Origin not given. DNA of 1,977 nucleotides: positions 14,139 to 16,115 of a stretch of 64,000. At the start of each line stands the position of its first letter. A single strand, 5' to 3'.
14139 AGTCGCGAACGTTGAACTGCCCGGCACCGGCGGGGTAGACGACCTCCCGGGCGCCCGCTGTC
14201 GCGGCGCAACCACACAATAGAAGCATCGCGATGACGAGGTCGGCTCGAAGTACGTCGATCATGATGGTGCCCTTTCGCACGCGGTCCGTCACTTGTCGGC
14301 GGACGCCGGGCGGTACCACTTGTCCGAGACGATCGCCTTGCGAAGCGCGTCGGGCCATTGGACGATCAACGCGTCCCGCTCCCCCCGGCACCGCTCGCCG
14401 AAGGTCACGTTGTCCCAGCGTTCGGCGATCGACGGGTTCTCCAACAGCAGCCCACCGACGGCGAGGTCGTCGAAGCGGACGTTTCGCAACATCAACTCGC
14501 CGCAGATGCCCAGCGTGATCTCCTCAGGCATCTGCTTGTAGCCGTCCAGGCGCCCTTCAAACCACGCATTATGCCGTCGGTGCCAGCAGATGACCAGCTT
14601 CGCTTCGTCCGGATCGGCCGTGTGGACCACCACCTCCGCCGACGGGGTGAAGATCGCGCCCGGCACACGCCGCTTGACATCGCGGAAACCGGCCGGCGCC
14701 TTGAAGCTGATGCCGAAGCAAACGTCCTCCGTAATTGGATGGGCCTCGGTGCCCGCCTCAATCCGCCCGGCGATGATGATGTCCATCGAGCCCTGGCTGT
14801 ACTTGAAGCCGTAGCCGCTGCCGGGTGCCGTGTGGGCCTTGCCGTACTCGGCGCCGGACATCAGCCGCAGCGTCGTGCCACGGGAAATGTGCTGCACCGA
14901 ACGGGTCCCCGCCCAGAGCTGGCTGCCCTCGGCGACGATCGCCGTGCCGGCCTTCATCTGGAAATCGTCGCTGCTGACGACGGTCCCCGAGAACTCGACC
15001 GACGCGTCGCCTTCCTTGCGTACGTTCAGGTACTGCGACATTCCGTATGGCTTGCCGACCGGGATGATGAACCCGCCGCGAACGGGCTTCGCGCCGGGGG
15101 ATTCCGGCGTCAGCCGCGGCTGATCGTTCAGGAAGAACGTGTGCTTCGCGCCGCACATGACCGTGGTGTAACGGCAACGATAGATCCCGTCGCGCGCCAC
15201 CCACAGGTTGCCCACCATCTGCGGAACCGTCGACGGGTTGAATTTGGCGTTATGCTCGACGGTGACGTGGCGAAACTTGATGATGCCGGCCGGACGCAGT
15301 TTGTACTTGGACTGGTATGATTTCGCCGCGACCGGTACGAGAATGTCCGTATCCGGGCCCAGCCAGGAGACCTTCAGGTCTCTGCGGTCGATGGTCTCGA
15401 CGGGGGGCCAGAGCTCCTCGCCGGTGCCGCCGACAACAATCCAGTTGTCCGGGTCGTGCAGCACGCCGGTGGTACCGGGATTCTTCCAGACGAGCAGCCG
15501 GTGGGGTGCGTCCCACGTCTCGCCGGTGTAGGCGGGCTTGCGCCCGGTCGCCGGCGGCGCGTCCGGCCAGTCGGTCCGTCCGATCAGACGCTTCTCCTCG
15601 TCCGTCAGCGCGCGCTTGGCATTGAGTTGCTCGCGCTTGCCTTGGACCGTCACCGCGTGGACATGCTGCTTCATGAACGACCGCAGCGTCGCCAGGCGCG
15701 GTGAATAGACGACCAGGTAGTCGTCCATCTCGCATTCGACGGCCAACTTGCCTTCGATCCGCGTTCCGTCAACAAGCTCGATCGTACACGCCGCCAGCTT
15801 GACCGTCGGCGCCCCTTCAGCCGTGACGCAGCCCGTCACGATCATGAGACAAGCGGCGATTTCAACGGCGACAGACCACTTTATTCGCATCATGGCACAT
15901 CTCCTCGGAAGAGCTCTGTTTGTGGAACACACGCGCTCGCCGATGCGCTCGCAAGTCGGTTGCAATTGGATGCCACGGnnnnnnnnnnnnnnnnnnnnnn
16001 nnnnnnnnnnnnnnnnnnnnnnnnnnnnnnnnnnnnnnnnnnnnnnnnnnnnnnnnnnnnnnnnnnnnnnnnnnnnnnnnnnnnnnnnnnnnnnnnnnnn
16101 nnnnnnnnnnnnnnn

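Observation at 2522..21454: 17-kb single-strand glycan-degradation locus pairing secreted GH55 enzymes with leaderless sulfatase, GH29 fucosidase and GH31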

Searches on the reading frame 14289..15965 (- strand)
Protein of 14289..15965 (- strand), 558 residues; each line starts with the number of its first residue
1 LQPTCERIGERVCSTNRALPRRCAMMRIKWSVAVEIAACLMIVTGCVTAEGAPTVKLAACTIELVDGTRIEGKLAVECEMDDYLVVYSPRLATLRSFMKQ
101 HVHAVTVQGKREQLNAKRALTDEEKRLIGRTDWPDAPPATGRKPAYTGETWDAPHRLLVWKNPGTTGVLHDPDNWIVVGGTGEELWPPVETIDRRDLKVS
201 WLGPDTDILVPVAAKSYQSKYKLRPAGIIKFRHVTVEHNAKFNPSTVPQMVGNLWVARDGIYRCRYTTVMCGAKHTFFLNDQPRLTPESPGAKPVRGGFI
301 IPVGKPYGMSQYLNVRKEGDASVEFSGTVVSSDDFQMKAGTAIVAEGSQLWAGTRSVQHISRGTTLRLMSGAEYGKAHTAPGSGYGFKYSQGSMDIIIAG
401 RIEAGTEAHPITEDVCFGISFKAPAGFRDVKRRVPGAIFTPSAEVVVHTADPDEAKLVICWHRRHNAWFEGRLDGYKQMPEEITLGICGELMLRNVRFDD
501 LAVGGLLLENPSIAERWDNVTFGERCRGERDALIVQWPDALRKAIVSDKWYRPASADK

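Call 3: search_protein_families(library=pfam, proteins=[window:14289-15965:-])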
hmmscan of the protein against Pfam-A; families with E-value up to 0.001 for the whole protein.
window:14289-15965:- (558 aa): 0 families

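Call 11: search_protein_families(library=ncbifam, proteins=[window:14289-15965:-], max_evalue=0.01)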
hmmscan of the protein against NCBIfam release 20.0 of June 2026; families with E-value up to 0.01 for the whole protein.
window:14289-15965:- (558 aa): 0 families

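Call 28: find_homologous_proteins(query=window:14289-15893:-, max_evalue=0.001)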
Query window:14289-15893:- (534 aa): 42 proteins with E <= 0.001 among 8000 candidates.
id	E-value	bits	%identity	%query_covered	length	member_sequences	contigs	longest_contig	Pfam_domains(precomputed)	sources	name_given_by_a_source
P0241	0.0e+0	1253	100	100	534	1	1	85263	-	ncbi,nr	ncbi:MAG: hypothetical protein KGY99_05610 [Phycisphaerae bacterium]|nr:hypothetical protein [Phycis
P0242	7.1e-278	941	75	100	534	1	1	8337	-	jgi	jgi:hypothetical protein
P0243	1.7e-258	877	72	98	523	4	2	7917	-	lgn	-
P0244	4.3e-257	872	73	94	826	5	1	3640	-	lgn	-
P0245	4.3e-255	866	69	98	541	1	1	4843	-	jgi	-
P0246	1.1e-248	844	65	100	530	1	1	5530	-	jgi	jgi:hypothetical protein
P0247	4.9e-248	842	70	99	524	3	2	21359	-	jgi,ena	-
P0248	1.9e-227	774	66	97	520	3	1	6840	-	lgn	-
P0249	2.8e-214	731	63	94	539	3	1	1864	-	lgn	-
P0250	1.7e-211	722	61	99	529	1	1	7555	-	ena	-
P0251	5.8e-207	707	61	95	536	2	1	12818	-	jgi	jgi:hypothetical protein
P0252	5.0e-206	704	59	98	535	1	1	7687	-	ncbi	-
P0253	7.3e-190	650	58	94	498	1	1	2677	-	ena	-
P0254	3.1e-188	645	62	84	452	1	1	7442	-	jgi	-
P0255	4.0e-185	635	57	94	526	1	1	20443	-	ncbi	-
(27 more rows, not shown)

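Call 39: predict_structure(alignment_id=A1)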
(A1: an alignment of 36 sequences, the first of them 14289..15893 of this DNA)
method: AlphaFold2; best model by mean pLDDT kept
length: 534 residues; sequences in the alignment: 36
mean_pLDDT: 90.0   pTM: 0.90
mean pLDDT of the five models: 90.0, 89.8, 89.3, 89.0, 88.7
residues with pLDDT >= 90: 414; 70-90: 64; 50-70: 20; < 50: 36
segments of 3 or more residues with pLDDT < 50: 1-7, 17-26, 360-367, 404-407, 532-534
pLDDT, mean of each block of 10 residues (from residue 1): 45 48 52 97 98 95 97 98 97 98 95 95 96 97 97 91 92 92 97 96 97 98 98 96 97 97 94 90 90 97 94 97 95 92 99 80 51 97 98 90 54 95 98 97 86 88 96 97 96 98 96 87 76 46
secondary structure, 60 per line:
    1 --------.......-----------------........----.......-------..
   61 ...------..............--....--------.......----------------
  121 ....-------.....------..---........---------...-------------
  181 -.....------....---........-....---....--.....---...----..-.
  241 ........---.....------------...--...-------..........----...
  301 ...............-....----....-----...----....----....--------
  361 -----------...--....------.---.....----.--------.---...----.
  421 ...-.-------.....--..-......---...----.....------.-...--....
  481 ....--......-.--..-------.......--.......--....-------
elements in order: H9-15 E33-40 E45-51 E59-63 E70-74 E78-83 E86-89 H98-104 H121-124 E132-136 E151-155 E182-186 E193-196 H200-203 E204-207 E209-212 E216-219 E222-226 E230-232 E240-248 E252-256 E269-271 E274-276 E284-293 E298-315 E317-320 E325-328 E334-336 E341-344 E349-352 E372-374 E377-380 E391-395 E413-415 E420-423 E433-437 H443-448 E459-463 E472-474 E477-484 H487-492 H506-509 E510-512 H515-521 H524-527

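Call 43: fold_search(model_id=the predicted structure, library=pdb)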
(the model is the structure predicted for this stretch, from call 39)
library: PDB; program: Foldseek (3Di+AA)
matches with E <= 10: 461; with E <= 0.001: 0
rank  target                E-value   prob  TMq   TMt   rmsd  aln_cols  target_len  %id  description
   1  5j44_A                2.3e-02  0.38  0.20  0.12  18.7       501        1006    8  Crystal structure of the Secreted Extracellular protein A (SepA) from Shigella flexneri (released 2017-04-12)
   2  7ogm_D                7.2e-02  1.00  0.09  0.60   7.1        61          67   13  A cooperative PNPase-Hfq-RNA carrier complex facilitates bacterial riboregulation. PNPase-3'ETS(leuZ)-Hfq (released 2021-07-07)
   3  4q1q_A                7.5e-02  0.41  0.19  0.31  11.8       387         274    7  Crystal structure of TibC-catalyzed hyper-glycosylated TibA55-350 fragment (released 2014-09-17)
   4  4j5y_D                8.3e-02  1.00  0.09  0.61   4.4        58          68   14  Crystal structure of Hfq from Pseudomonas aeruginosa in complex with ATP (released 2013-07-31)
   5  4noy_F                1.4e-01  1.00  0.09  0.56   8.1        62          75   10  Crystal structure of Listeria monocytogenes Hfq F43W (released 2014-09-10)
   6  3hsb_C                1.5e-01  1.00  0.09  0.64   2.7        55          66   13  Crystal structure of YmaH (Hfq) from Bacillus subtilis in complex with an RNA aptamer (released 2010-06-23)
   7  3hsb_E                1.5e-01  1.00  0.09  0.61   4.6        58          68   17  Crystal structure of YmaH (Hfq) from Bacillus subtilis in complex with an RNA aptamer (released 2010-06-23)
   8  6gwk_F                1.6e-01  1.00  0.09  0.62   3.4        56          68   12  The crystal structure of Hfq from Caulobacter crescentus (released 2019-05-22)
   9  4nl3_A                1.8e-01  1.00  0.09  0.58   4.8        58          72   16  Crystal Structure of Listeria monocytogenes Hfq in complex with U6 RNA (released 2014-09-10)
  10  4noy_B                2.0e-01  1.00  0.09  0.59   1.8        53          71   11  Crystal structure of Listeria monocytogenes Hfq F43W (released 2014-09-10)
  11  4mmk_I                2.0e-01  1.00  0.09  0.59   3.5        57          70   14  Q8A Hfq from Pseudomonas aeruginosa (released 2014-07-09)
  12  4noy_D                2.2e-01  1.00  0.09  0.61   1.8        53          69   11  Crystal structure of Listeria monocytogenes Hfq F43W (released 2014-09-10)
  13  4nl2_B                2.2e-01  1.00  0.09  0.59   1.8        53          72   11  Crystal Structure of Listeria monocytogenes Hfq (released 2014-09-10)
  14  4noy_A                2.4e-01  1.00  0.09  0.58   1.8        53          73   11  Crystal structure of Listeria monocytogenes Hfq F43W (released 2014-09-10)
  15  6gwk_T                2.4e-01  0.93  0.08  0.50   9.9        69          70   16  The crystal structure of Hfq from Caulobacter crescentus (released 2019-05-22)
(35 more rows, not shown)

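Call 82: search_protein_representatives(alignment_id=A1)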
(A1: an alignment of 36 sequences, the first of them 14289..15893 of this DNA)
Query: 36 sequences, 531 profile positions. Proteins with E-value up to 0.001 (for the whole library): 343; up to 1e-10: 278; up to 1e-30: 212. The best 150 are listed.
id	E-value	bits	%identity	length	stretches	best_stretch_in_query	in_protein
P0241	1.6e-234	795.9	-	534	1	1-529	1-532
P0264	1.7e-218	743.0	-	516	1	1-514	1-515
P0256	3.2e-208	709.0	-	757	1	1-527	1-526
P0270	1.2e-207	707.2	-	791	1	5-523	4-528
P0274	1.4e-201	687.2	-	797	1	7-528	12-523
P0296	5.7e-199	678.5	-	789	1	8-526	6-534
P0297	8.9e-197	671.3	-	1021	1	9-527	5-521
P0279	3.3e-195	666.1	-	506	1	1-508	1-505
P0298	7.4e-183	625.4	-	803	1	3-517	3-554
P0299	2.5e-169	580.7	-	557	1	1-501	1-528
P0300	5.0e-158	543.4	-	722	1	70-515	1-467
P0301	9.2e-148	509.5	-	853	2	30-519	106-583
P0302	2.5e-139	481.7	-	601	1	29-518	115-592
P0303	1.5e-135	469.2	-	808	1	22-510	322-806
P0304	3.5e-129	448.2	-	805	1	2-516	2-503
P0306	1.0e-120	420.3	-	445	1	108-520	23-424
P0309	1.3e-114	400.2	-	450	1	115-513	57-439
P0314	2.1e-99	349.9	-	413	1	118-512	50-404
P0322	2.0e-90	320.3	-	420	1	116-513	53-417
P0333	3.8e-81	289.7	-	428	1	121-514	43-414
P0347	7.7e-76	272.2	-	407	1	114-512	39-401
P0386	6.5e-66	239.4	-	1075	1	119-518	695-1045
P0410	4.1e-61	223.6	-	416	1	112-515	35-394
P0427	2.1e-57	211.3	-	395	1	117-509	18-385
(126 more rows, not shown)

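Call 83: search_protein_families(library=pfam, proteins=[P0306, P0309, P0314, P0322, P0333, P0347, P0386, P0297, P0410, P0427], max_evalue=0.01)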
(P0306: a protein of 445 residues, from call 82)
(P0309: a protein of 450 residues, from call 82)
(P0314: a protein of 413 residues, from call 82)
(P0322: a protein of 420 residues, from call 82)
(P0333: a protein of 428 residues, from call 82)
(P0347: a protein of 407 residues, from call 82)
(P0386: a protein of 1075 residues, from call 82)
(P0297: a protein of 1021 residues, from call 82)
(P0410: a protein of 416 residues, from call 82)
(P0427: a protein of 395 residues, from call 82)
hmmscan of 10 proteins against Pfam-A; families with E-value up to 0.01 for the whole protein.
P0306 (445 aa): 0 families

P0309 (450 aa): 0 families

P0314 (413 aa): 0 families

P0322 (420 aa): 1 family
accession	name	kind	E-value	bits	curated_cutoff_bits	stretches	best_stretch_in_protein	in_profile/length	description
PF10162.14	G8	-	0.0052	17.1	22.9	0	264-329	43-117/124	G8 domain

P0333 (428 aa): 0 families

P0347 (407 aa): 0 families

P0386 (1075 aa): 4 families
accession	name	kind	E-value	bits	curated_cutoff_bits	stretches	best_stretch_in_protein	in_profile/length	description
PF13517.12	FG-GAP_3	-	2.7e-31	108.4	26.9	3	177-236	1-60/61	FG-GAP-like repeat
PF01839.29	FG-GAP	-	4.8e-12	45.9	22.1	0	172-191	5-23/37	FG-GAP repeat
PF10162.14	G8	-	0.0012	19.2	22.9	1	888-953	49-117/124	G8 domain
PF16743.10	PliI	-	0.0058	16.8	27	0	152-191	40-80/123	Periplasmic lysozyme inhibitor of I-type lysozyme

P0297 (1021 aa): 5 families
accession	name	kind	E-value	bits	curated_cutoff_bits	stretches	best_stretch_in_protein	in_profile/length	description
PF07691.17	PA14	-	1.8e-27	96.4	24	2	924-1017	43-146/147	PA14 domain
PF13290.12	CHB_HEX_C_1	-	3.6e-26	91.3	22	2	813-863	14-60/67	Chitobiase/beta-hexosaminidase C-terminal domain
PF13287.12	Fn3_assoc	-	5e-23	81.4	23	2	820-863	6-49/59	Fn3 associated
PF10528.15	GLEYA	-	0.00022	21.9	26.2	0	927-960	1-35/91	GLEYA domain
PF03174.19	CHB_HEX_C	-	0.0063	16.9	23.6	0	814-859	25-68/76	Chitobiase/beta-hexosaminidase C-terminal domain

P0410 (416 aa): 0 families

P0427 (395 aa): 0 families
